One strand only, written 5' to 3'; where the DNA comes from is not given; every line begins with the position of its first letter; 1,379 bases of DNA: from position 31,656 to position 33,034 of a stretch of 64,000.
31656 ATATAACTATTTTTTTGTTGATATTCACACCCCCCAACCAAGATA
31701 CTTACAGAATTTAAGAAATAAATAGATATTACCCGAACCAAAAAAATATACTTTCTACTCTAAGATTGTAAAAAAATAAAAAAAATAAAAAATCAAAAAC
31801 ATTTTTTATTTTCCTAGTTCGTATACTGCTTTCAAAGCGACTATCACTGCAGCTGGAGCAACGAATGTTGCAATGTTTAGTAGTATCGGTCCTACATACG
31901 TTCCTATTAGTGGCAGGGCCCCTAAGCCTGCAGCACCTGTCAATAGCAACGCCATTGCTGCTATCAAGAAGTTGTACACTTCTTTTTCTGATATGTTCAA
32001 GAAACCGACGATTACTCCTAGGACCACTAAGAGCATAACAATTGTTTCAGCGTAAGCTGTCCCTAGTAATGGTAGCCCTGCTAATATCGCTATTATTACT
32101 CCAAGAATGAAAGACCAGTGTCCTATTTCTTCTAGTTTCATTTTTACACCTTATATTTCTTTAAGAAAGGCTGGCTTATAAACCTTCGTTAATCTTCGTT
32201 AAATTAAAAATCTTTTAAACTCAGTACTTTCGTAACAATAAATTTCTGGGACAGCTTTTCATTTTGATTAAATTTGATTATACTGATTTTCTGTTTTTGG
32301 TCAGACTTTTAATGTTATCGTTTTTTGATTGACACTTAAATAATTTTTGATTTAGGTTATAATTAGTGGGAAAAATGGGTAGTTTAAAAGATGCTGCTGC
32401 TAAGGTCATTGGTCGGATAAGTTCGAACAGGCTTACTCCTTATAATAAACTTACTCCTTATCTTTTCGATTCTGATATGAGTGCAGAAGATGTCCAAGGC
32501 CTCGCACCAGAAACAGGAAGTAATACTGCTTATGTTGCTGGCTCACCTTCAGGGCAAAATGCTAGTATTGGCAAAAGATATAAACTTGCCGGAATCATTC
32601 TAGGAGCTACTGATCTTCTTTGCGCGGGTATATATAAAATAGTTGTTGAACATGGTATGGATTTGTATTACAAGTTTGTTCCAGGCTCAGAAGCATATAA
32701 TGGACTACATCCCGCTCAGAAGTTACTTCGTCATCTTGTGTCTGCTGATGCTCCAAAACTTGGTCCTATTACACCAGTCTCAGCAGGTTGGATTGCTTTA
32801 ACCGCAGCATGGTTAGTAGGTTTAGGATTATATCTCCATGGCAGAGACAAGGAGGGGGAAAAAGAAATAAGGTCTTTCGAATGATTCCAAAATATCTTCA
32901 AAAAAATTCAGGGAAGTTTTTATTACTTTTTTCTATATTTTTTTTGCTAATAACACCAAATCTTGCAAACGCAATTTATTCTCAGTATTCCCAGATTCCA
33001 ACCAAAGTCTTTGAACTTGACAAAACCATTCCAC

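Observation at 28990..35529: Two unrelated secreted proteases end in the same oligo-Gly / Pro-Pro / x-F-T tail: possible new C-terminal sorting or processing signal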

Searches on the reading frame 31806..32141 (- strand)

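Call 4: search_protein_families(library=pfam, proteins=[window:31806-32141:-], max_evalue=0.01)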
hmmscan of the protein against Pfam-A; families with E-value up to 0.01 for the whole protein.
window:31806-32141:- (111 aa): 0 families

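Call 14: search_protein_families(library=ncbifam, proteins=[window:31806-32141:-], max_evalue=1)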
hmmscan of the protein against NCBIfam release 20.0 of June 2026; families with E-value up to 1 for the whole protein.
window:31806-32141:- (111 aa): 1 family
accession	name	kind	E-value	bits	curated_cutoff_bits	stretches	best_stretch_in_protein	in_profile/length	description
NF011369.0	PRK14788.1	equivalog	0.021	14.2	200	1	33-72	66-105/213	lipoprotein signal peptidase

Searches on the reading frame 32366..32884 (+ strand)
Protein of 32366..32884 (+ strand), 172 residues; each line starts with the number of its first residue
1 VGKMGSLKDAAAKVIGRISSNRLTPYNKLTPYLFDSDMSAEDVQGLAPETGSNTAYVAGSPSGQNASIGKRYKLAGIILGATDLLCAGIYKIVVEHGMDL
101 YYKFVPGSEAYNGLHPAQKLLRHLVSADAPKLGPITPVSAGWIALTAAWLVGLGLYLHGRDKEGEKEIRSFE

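Call 4: search_protein_families(library=pfam, proteins=[window:32366-32884:+], max_evalue=0.01)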
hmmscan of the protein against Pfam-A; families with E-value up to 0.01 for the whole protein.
window:32366-32884:+ (172 aa): 0 families

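Call 14: search_protein_families(library=ncbifam, proteins=[window:32366-32884:+], max_evalue=1)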
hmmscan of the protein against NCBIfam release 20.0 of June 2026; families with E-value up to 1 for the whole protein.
window:32366-32884:+ (172 aa): 1 family
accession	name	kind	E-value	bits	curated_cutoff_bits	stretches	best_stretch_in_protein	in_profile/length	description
NF033802.1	AimP_fam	subfamily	0.11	12.7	35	1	54-81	16-43/43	lysogeny pheromone AimP family peptide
